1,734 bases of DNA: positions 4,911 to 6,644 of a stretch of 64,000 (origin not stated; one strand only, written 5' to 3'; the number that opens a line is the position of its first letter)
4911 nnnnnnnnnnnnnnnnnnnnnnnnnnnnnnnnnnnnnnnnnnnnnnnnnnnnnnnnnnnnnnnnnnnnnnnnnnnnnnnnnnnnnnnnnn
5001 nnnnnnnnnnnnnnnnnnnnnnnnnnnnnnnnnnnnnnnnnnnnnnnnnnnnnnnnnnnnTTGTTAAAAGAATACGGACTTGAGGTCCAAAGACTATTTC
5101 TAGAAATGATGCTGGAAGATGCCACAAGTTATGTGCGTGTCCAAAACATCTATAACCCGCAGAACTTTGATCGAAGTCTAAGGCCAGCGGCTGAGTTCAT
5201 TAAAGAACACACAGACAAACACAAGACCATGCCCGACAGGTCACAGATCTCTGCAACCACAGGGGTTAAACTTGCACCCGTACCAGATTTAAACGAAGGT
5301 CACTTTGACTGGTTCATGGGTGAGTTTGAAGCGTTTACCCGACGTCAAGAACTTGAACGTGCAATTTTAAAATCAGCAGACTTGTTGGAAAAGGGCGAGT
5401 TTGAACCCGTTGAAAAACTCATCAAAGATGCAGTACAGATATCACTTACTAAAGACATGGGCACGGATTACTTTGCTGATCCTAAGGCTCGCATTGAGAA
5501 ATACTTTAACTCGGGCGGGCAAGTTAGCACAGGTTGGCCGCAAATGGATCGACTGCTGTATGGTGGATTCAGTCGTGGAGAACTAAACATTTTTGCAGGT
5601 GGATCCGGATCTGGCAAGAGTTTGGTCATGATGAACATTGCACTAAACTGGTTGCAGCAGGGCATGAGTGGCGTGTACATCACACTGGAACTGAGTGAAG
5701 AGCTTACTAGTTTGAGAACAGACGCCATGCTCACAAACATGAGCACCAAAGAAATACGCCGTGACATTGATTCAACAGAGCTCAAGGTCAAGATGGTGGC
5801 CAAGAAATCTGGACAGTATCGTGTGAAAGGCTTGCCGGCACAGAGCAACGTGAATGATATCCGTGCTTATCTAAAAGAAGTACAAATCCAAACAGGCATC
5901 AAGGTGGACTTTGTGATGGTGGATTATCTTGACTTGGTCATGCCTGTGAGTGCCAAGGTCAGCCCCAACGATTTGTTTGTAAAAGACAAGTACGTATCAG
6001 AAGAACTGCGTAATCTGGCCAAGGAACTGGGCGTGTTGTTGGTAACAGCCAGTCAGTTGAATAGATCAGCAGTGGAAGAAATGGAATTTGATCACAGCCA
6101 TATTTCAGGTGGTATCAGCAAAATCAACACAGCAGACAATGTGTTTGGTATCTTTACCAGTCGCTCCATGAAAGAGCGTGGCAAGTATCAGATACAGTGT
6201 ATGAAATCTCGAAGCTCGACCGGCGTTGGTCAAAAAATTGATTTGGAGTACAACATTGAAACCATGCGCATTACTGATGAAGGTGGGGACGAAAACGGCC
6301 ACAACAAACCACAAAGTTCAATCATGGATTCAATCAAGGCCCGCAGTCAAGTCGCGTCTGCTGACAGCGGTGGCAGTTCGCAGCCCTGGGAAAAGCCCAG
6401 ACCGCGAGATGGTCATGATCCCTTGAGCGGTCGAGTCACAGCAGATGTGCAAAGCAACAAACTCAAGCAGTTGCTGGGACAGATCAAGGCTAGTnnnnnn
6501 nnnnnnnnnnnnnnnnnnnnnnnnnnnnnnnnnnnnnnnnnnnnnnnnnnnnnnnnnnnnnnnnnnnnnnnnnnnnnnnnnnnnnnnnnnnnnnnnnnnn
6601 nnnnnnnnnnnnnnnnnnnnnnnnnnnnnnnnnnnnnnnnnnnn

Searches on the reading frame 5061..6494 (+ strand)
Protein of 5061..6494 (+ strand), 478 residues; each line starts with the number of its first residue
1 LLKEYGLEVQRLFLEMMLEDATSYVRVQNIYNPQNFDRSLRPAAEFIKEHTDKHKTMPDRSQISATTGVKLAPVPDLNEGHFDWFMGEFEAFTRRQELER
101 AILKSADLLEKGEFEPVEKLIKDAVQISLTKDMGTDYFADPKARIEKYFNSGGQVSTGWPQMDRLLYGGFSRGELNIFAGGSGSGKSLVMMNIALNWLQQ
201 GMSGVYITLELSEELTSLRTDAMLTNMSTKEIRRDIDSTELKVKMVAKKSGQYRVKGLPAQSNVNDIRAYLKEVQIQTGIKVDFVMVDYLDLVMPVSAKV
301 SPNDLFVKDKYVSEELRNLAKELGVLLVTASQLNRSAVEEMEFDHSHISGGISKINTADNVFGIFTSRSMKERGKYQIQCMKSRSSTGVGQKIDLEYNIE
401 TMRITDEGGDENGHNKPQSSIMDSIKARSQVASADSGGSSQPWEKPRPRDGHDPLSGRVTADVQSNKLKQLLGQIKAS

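Call 17: search_protein_families(library=phrogs, proteins=[window:5061-6494:+], max_evalue=0.00001)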
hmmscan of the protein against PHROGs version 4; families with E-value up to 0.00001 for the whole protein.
window:5061-6494:+ (478 aa): 6 families
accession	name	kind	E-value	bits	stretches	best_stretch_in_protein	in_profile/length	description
phrog_19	-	DNA, RNA and nucleotide metabolism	4.1e-70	238.3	1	3-417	157-589/621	DnaB-like replicative helicase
phrog_239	-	DNA, RNA and nucleotide metabolism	4.8e-30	106.2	1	154-416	338-608/801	DNA primase/helicase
phrog_243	-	DNA, RNA and nucleotide metabolism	8.2e-24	85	1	146-407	9-268/273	DnaB-like replicative helicase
phrog_97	-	other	5.6e-08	33.4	1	142-205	37-107/506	UvsX-like recombinase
phrog_11530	-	unknown function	3.5e-07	31.2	1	261-336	13-83/184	-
phrog_8337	-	DNA, RNA and nucleotide metabolism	1.5e-06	28.9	1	146-246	41-141/273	DNA repair protein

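Call 20: search_dna_similar(query=window:5061-6494:+, collection=phages, mode=protein, max_rows=15)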
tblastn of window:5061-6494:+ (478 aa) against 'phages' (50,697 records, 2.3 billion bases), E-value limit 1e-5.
Records with a match: 3401; places in all: 3404; records where one place covers at least 80% of the query: 253.
Best place of each record, by identity: <60% 3401.
By first word of the organism name: Escherichia 677; Synechococcus 376; Staphylococcus 366; Klebsiella 335; Bacillus 229; Salmonella 203; Vibrio 127; Shigella 89; Aeromonas 79; Acinetobacter 71; and 75 more.
By host as written in the record: - 522; Escherichia coli 282; Klebsiella pneumoniae 113; Staphylococcus aureus 112; Synechococcus 107; Listeria monocytogenes 43; Escherichia coli O157:H7 38; Synechococcus sp. 38; and 763 more.
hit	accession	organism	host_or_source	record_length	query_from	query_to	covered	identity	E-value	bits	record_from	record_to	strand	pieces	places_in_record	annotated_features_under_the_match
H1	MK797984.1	Pseudomonas phage vB_PaeM_PA5oct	-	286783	1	472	99%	46.7%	2e-129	419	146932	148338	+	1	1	hypothetical protein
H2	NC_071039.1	Pseudomonas phage vB_PaeM_PA5oct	-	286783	1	472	99%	46.7%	2e-129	419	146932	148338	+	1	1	DnaB-like replicative helicase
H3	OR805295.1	Pseudomonas phage Paride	Pseudomonas aeruginosa PAO1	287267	1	472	99%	46.7%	2e-129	419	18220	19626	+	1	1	DnaB-like replicative helicase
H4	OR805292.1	Pseudomonas phage Cassandra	Pseudomonas aeruginosa PAO1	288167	1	472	99%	46.7%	2e-129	419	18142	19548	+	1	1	DnaB-like replicative helicase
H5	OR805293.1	Pseudomonas phage Deifobo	Pseudomonas aeruginosa PAO1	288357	1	472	99%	46.7%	2e-129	419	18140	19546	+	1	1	DnaB-like replicative helicase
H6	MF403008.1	Agrobacterium phage Atu_ph07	Agrobacterium tumefaciens C58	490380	5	475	99%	45.5%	1e-120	394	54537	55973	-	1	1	DNA primase/helicase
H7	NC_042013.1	Agrobacterium phage Atu_ph07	Agrobacterium tumefaciens C58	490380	5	475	99%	45.5%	1e-120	394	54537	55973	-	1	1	DNA primase/helicase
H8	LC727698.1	Pseudomonas phage sp. 30-3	Pseudomonas aeruginosa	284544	1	427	89%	49.5%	4e-129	418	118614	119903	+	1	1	DNA helicase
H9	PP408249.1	Pseudomonas phage vB_Pa-PAC2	Pseudomonas aeruginosa PAO1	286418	1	427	89%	49.5%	4e-129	418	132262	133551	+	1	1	DNA primase/helicase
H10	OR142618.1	Pseudomonas phage Callisto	Pseudomonas aeruginosa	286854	1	427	89%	49.5%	4e-129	418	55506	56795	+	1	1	radA: DNA repair protein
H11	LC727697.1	Pseudomonas phage sp. 30-2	Pseudomonas aeruginosa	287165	1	427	89%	49.5%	4e-129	418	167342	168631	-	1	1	DNA helicase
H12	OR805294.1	Pseudomonas phage Ettore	Pseudomonas aeruginosa PAO1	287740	1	427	89%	49.5%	4e-129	418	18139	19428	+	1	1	DnaB-like replicative helicase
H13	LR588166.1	Pseudomonas phage vB_PaeM_MIJ3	-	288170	1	427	89%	49.3%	2e-128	416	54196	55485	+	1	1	radA: DNA repair protein RadA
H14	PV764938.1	Sinorhizobium phage Phosso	Sinohrizobium meliloti NRRL L-50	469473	4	413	86%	48.1%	3e-116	381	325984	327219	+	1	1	DnaB-like dsDNA helicase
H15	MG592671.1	Vibrio phage 2.275.O._10N.286.54.E11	Vibrio cyclitrophicus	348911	4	437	91%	42.1%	3e-104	347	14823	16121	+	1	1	DnaB-like DNA helicase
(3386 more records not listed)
